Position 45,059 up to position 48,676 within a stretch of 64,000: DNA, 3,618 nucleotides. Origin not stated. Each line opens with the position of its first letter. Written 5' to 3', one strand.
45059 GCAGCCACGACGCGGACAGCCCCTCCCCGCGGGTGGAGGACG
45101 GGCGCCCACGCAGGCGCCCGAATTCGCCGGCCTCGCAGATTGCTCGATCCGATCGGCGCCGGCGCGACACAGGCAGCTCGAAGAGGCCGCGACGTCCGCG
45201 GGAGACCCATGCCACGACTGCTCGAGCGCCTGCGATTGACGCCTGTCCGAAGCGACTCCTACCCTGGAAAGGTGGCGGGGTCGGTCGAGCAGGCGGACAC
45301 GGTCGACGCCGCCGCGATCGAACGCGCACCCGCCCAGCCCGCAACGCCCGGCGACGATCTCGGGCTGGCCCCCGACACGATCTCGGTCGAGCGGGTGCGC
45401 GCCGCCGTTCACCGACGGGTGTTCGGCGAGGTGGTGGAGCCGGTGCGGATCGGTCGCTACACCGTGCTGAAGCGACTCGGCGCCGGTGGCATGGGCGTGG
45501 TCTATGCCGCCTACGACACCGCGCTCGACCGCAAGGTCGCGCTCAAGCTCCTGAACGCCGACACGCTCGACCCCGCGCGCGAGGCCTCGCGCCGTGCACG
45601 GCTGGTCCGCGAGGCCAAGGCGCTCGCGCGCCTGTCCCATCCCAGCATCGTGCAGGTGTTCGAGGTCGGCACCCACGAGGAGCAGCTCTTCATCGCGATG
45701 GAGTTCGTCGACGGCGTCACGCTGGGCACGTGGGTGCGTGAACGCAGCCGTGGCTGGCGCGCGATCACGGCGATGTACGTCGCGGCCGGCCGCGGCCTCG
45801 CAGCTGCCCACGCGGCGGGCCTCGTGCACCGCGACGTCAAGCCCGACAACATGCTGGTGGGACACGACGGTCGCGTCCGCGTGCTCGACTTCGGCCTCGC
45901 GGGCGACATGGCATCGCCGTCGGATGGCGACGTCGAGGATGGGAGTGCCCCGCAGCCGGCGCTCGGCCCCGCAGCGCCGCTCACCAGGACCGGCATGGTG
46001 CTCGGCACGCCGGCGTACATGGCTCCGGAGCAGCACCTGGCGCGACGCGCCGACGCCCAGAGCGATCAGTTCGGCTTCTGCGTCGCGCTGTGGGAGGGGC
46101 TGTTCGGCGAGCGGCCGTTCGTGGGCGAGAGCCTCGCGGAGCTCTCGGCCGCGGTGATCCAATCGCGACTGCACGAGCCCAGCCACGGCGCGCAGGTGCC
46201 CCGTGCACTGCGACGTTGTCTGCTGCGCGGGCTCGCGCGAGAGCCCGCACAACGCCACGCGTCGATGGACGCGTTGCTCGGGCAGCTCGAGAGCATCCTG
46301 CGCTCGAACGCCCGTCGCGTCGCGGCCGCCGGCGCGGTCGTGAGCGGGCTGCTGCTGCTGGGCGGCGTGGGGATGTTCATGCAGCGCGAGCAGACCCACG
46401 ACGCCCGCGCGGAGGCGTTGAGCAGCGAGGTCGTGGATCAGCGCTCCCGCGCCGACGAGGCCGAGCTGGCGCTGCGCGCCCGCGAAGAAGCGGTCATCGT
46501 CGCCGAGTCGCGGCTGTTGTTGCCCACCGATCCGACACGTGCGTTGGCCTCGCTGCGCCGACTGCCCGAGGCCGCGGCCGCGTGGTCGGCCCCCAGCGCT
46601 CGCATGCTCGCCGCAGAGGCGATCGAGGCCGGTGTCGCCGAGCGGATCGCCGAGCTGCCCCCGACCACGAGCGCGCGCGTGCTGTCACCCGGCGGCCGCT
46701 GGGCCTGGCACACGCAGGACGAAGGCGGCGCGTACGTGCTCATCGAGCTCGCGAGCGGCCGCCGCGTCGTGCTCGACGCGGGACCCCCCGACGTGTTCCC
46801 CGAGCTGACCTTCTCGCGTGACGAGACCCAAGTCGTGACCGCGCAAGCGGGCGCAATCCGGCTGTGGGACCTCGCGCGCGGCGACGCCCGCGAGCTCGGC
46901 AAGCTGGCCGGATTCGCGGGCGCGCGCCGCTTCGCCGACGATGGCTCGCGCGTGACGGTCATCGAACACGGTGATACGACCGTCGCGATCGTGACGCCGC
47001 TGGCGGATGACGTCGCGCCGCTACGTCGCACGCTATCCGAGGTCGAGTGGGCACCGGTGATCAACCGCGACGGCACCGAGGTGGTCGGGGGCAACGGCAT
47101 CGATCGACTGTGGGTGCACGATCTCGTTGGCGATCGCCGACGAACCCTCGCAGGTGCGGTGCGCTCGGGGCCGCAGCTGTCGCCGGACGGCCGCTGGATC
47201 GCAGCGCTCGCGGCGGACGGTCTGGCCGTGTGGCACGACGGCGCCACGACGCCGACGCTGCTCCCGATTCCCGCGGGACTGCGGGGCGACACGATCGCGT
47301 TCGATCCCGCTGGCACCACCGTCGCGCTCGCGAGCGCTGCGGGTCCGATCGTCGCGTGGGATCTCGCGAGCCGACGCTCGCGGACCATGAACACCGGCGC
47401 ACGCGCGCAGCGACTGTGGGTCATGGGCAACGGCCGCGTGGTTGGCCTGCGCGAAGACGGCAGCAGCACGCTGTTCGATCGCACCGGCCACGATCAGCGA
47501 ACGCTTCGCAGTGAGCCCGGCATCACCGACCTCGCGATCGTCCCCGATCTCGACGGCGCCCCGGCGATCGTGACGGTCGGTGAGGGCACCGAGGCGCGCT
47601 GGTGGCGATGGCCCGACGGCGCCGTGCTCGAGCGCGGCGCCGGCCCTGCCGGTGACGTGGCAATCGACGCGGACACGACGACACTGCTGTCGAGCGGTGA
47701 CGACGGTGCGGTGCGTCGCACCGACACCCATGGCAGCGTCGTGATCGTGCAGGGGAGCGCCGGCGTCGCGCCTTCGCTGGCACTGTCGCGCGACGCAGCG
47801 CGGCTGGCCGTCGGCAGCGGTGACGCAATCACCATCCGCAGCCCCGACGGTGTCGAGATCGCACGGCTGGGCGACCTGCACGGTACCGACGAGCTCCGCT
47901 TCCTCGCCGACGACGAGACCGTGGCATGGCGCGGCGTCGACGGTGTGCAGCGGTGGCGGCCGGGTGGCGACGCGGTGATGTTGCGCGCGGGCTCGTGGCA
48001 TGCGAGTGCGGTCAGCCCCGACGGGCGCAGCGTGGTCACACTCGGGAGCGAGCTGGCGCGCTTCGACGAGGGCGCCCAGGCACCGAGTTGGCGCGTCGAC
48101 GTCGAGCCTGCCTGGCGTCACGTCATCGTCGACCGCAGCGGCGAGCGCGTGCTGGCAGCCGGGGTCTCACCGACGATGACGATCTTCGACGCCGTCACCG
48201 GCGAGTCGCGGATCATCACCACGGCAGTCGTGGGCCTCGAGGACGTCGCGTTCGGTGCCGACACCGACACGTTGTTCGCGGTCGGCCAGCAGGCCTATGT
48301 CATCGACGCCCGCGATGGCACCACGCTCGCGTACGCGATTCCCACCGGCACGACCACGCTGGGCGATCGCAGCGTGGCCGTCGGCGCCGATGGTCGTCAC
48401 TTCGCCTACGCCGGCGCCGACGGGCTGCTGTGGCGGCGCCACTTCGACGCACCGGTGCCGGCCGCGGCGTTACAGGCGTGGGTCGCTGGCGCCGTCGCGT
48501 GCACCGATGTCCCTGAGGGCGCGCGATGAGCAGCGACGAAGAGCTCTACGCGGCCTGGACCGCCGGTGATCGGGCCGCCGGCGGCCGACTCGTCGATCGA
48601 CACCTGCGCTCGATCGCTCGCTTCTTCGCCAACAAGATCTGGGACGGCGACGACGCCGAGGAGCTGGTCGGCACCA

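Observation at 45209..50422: Ser/Thr kinase and ECF sigma factor with overlapping stop and start, followed by a VWA lipoprotein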

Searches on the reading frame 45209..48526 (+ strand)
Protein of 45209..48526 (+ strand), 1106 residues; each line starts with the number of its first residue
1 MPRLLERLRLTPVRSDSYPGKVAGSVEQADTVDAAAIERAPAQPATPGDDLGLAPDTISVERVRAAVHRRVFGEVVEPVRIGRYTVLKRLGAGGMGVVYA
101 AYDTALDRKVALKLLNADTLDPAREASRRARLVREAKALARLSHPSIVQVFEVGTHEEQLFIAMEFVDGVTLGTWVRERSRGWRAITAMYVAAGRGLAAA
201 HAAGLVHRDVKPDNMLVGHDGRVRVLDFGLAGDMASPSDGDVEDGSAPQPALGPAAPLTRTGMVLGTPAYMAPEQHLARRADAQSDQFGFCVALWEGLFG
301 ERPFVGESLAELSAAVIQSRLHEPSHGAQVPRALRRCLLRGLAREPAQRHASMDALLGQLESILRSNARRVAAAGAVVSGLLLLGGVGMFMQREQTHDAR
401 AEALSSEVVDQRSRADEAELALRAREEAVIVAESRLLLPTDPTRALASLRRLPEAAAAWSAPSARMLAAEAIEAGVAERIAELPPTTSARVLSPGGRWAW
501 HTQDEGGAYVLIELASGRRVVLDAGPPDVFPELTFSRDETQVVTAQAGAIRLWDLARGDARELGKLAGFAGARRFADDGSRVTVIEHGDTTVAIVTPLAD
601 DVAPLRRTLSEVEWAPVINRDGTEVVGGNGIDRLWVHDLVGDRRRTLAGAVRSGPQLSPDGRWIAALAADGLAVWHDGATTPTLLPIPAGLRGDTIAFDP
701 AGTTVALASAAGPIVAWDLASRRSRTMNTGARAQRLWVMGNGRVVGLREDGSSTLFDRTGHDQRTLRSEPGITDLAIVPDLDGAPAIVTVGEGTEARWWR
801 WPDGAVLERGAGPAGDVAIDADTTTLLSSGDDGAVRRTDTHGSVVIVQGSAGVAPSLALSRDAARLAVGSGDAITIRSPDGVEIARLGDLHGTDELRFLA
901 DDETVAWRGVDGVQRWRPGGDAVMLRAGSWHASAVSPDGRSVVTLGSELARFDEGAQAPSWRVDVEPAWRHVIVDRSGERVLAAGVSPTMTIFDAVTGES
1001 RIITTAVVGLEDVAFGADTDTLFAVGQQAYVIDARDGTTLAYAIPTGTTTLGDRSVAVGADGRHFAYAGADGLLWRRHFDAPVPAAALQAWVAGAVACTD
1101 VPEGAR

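Call 10: search_protein_families(library=pfam, proteins=[window:45209-48526:+], max_evalue=0.01)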
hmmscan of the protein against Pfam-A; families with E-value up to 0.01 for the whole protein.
window:45209-48526:+ (1106 aa): 7 families
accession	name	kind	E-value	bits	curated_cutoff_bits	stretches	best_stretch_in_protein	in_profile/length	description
PF00069.31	Pkinase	-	7.7e-36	124.3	31.7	1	84-349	1-251/263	Protein kinase domain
PF07714.23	PK_Tyr_Ser-Thr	-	1.7e-26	93.5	23.1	1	86-350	3-249/258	Protein tyrosine and serine/threonine kinase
PF25174.1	Beta-prop_THOC3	-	9.9e-06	25.2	305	0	963-1073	85-194/272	THOC3 beta-propeller domain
PF03109.22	ABC1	-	1.8e-05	24.5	22.9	1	120-235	108-218/244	ABC1 atypical kinase-like domain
PF01636.29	APH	-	0.0017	18.6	23.2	1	199-232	164-198/239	Phosphotransferase enzyme family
PF25173.1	Beta-prop_WDR3_1st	-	0.0039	17.4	154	0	817-873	119-177/184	WDR3 first beta-propeller domain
PF24814.1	WD40_Prp19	-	0.0075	15.8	320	0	657-724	99-169/281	Prp19 WD40 domain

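Call 11: search_protein_families(library=ncbifam, proteins=[window:45209-48526:+], max_evalue=0.01)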
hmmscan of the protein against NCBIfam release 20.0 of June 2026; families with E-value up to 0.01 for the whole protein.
window:45209-48526:+ (1106 aa): 22 families
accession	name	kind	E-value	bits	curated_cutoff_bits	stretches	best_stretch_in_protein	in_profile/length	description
NF033483.0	PknB_PASTA_kin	equivalog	1.4e-67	229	450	1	82-373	7-278/563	Stk1 family PASTA domain-containing Ser/Thr kinase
NF052427.1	StpK7MSMEG_1200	equivalog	3e-48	164.7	900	1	78-375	3-280/601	serine/threonine protein kinase StpK7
NF009651.0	PRK13184.1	equivalog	1.9e-41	142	839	1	81-368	1-295/932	serine/threonine-protein kinase PknD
NF047741.1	antiphage_MADS6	equivalog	7.5e-41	140.3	460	2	72-189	484-596/612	methylation-associated defense system protein kinase MAD6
TIGR03903.1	TOMM_kin_cyc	equivalog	2.5e-30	105.1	705.75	1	108-359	4-243/1267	TOMM system kinase/cyclase fusion protein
NF038150.1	lanthi_synth_IV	equivalog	4e-26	91.6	650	1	82-382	189-471/851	class IV lanthionine synthetase LanL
NF053615.1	SerThrKinAfsKStmc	equivalog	1.6e-22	80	1300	1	77-496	8-401/809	protein serine/threonine kinase AfsK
NF038151.1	lanthi_synth_III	equivalog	4.6e-16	58.4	575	1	82-237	220-389/833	class III lanthionine synthetase LanKC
NF033442.0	BREX_PglW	equivalog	1.9e-13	49.1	990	1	82-232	512-661/1391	BREX system serine/threonine kinase PglW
NF058632.1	SerThrKinPrkT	equivalog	3.2e-13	49.4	280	1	83-229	22-163/322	serine/threonine protein kinase PrkT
NF011463.0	PRK14879.1-4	equivalog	8.5e-11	41.7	188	1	126-232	59-161/237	Kae1-associated kinase Bud32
TIGR03724.2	arch_bud32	equivalog_domain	3.1e-10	39.9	125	1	128-232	36-132/193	KEOPS complex kinase/ATPase Bud32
NF011464.0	PRK14879.1-7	equivalog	3.5e-09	36.7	246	1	127-231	48-149/221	Kae1-associated kinase Bud32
NF006620.0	PRK09188.1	equivalog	3.8e-07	29.5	490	1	133-232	69-160/365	serine/threonine protein kinase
NF007174.0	PRK09605.1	equivalog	3.4e-06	25.8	447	1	127-232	378-474/535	bifunctional N(6)-L-threonylcarbamoyladenine synthase/serine/threonine protein kinase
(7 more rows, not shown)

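Call 86: search_protein_families(library=padloc, proteins=[window:45209-48526:+], max_evalue=0.001)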
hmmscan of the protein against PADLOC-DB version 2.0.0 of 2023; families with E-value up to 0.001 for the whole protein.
window:45209-48526:+ (1106 aa): 32 families (the best 25 are shown)
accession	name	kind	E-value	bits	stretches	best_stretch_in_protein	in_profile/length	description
PDLC01088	C3a189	-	4e-75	251.9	1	81-473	4-354/840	kinase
PDLC04042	PD-T4-6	-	1e-70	236.7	1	80-369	7-278/292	-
PDLC04053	PD-T4-6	-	8.8e-67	223.8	2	78-235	5-162/311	-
PDLC04061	PD-T4-6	-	1.6e-65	220.6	1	79-378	13-298/510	-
PDLC04043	PD-T4-6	-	1.2e-61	207.2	1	80-379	13-295/452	-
PDLC04054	PD-T4-6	-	1.1e-59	200.6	1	82-368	11-278/347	-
PDLC04039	PD-T4-6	-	7.3e-57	191.4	1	80-355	12-267/458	-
PDLC04060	PD-T4-6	-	2.1e-56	189.8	1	81-378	7-284/486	-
PDLC04138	mad6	-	3.7e-56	189.3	1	78-373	47-323/659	mads_6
PDLC04047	PD-T4-6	-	6.9e-54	181.1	1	80-368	8-277/327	-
PDLC04057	PD-T4-6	-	2e-53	180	1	82-369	8-276/443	-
PDLC04041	PD-T4-6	-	2.7e-51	173.2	1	81-465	27-385/443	-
PDLC04048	PD-T4-6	-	6.9e-50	168.4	1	82-369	10-278/354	-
PDLC04052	PD-T4-6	-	1.1e-46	158.1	1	82-375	9-288/496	-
PDLC04064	PD-T4-6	-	3.7e-45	152.5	1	75-369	13-286/369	-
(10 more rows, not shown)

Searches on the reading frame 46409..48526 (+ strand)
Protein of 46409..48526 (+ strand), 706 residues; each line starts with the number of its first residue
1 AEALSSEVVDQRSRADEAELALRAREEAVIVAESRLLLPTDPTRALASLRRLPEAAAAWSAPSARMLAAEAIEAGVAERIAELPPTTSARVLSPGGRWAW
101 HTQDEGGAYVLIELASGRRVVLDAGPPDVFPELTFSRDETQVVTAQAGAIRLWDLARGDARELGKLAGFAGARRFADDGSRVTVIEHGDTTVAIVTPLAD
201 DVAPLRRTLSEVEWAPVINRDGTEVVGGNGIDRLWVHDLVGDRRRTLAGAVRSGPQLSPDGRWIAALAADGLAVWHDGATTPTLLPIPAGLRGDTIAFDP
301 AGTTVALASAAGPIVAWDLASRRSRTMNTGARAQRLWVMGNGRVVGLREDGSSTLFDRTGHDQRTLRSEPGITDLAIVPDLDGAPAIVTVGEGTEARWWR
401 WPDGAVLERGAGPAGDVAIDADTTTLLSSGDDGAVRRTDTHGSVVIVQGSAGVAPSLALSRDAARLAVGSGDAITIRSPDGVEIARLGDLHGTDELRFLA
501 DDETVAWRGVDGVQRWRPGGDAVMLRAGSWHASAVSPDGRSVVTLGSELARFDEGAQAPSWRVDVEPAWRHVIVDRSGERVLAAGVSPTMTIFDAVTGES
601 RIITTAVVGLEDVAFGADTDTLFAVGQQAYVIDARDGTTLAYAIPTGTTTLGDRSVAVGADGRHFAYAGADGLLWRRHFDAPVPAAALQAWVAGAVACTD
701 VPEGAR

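Call 44: search_solved_structures(query=window:46466-48526:+, max_evalue=1)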
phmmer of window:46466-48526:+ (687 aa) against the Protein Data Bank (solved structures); distinct sequences matched with E-value up to 1: 49.
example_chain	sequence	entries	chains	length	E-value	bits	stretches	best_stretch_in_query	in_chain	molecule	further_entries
7mq8_LR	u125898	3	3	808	0.0024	19.7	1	353-452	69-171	Transducin beta-like protein 3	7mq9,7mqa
6ufx_A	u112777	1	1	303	0.0091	17.8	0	227-304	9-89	WD repeat-containing protein 5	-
3mxx_A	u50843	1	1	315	0.012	17.4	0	227-304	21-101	WD repeat-containing protein 5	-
10tc_A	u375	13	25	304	0.028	16.2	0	227-304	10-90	WD repeat-containing protein 5 | WDR5 | WD repeat domain 5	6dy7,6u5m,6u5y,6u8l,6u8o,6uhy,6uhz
6dya_A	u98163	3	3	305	0.028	16.2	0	227-304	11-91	WD repeat-containing protein 5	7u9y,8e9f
6pg4_A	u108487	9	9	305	0.028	16.2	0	227-304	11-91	WD repeat-containing protein 5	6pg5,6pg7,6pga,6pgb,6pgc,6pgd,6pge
6byn_W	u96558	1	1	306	0.028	16.2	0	227-304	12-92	WD repeat-containing protein 5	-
6iam_A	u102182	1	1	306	0.028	16.2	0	227-304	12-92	WD repeat-containing protein 5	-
7jto_B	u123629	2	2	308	0.028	16.2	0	227-304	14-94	WD repeat-containing protein 5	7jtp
2g99_A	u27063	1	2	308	0.029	16.1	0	227-304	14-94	WD-repeat protein 5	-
2g9a_A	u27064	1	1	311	0.03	16.1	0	227-304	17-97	WD-repeat protein 5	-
5vfc_A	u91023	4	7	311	0.03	16.1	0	227-304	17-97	WD repeat-containing protein 5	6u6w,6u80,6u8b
3smr_A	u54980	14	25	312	0.03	16.1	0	227-304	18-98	WD repeat-containing protein 5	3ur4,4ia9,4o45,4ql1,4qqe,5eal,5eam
2h68_A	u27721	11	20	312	0.03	16.1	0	227-304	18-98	WD-repeat protein 5 | WD repeat-containing protein 5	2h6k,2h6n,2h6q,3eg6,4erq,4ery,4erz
3n0e_A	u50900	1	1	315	0.031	16.1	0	227-304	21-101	WD repeat-containing protein 5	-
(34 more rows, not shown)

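Call 46: find_homologous_proteins(query=window:46409-48526:+)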
Query window:46409-48526:+ (706 aa): 3 proteins with E <= 0.001 among 8000 candidates.
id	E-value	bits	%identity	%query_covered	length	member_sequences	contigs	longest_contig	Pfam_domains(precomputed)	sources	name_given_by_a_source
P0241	0.0e+0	1472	97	100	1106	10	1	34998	PF07714.24,PF00069.32,PF25174.2,PF23381.2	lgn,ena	-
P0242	7.3e-9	53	27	28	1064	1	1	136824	PF23769.2,PF23586.3,PF25048.2,PF00595.30,PF23342.2,PF23411.2,PF02239.23,PF23393.3,PF23609.2,PF24797.2,PF20426.5,PF25460.2,PF11715.17,PF23749.2,PF25178.1,PF23775.2,PF17820.8,PF25173.2,PF23383.2,PF25171.2,PF12894.14,PF24780.2,PF16755.12,PF14559.13,PF23761.2,PF25172.2,PF13371.13,PF24782.3,PF08662.18,PF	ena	-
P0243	2.9e-4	38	29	27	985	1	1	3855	PF25168.2,PF24105.2,PF24805.2,PF25048.2,PF24017.3,PF23342.2,PF23411.2,PF23760.2,PF24817.2,PF23393.3,PF23389.2,PF23609.2,PF24797.2,PF15492.13,PF20426.5,PF25460.2,PF00400.39,PF23414.2,PF25178.1,PF23410.5,PF23775.2,PF25174.2,PF24814.2,PF23381.2,PF25173.2,PF23383.2,PF25171.2,PF12894.14,PF25175.2,PF13676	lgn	-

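Call 67: find_encoding_contigs(protein=P0241, flank=10000, max_places=2)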
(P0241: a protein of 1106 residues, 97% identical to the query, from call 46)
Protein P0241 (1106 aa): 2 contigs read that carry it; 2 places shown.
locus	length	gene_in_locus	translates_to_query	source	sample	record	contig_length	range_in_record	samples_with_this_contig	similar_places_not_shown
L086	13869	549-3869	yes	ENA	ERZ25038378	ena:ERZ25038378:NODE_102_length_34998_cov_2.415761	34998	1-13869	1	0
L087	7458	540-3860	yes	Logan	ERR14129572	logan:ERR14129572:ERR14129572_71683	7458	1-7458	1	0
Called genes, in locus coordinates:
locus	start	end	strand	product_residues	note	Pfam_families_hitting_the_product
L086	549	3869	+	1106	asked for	PF00069:Pkinase, PF07714:PK_Tyr_Ser-Thr, PF23381:Beta-prop_IFT122_1st (faint), PF25174:Beta-prop_THOC3 (faint)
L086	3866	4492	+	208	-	PF04542:Sigma70_r2, PF04545:Sigma70_r4 (weak), PF08281:Sigma70_r4_2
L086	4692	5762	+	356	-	-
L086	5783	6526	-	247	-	PF20181:DUF6544, PF21900:DUF6920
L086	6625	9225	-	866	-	PF00690:Cation_ATPase_N, PF00122:E1-E2_ATPase, PF00702:Hydrolase, PF13246:Cation_ATPase, PF12710:HAD (weak), PF00689:Cation_ATPase_C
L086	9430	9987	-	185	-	-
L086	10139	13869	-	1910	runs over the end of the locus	PF13195:DUF4011, PF13086:AAA_11 (weak), PF13245:AAA_19 (faint), PF13604:AAA_30 (weak), PF13086:AAA_11 (weak), PF13087:AAA_12, PF18741:MTES_1575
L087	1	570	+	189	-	?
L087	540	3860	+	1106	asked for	PF00069:Pkinase, PF07714:PK_Tyr_Ser-Thr, PF23381:Beta-prop_IFT122_1st (faint), PF25174:Beta-prop_THOC3 (faint)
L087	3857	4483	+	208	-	PF04542:Sigma70_r2, PF04545:Sigma70_r4 (weak), PF08281:Sigma70_r4_2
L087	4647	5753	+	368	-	-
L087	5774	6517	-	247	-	PF20181:DUF6544, PF21900:DUF6920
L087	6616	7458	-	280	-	?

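Call 96: search_protein_representatives(protein=window:46409-48526:+)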
Query: 706 residues. Proteins with E-value up to 0.001 (for the whole library): 2706; up to 1e-10: 227; up to 1e-30: 1. The best 150 are listed.
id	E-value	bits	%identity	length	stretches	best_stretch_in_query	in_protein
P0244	7.9e-105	368.4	96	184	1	524-706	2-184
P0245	1.9e-25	106.0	33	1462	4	113-285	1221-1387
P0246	6.6e-21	91.0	33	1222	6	227-358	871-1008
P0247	9.2e-21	90.6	28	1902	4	221-469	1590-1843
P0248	1.1e-20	90.4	28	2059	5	221-468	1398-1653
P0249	2.4e-20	89.2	32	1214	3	8-473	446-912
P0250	1.6e-19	86.4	32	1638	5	257-449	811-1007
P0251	3.9e-19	85.2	26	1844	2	240-531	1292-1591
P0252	6.0e-19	84.6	29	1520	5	240-474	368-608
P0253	7.5e-19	84.2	29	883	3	11-328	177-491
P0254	8.1e-19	84.1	31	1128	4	7-330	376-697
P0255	1.1e-18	83.7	33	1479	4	203-390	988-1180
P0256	2.4e-18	82.6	33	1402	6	91-330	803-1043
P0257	4.4e-18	81.7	27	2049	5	334-548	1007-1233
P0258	4.9e-18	81.5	28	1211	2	92-547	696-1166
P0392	5.4e-12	61.6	29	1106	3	85-367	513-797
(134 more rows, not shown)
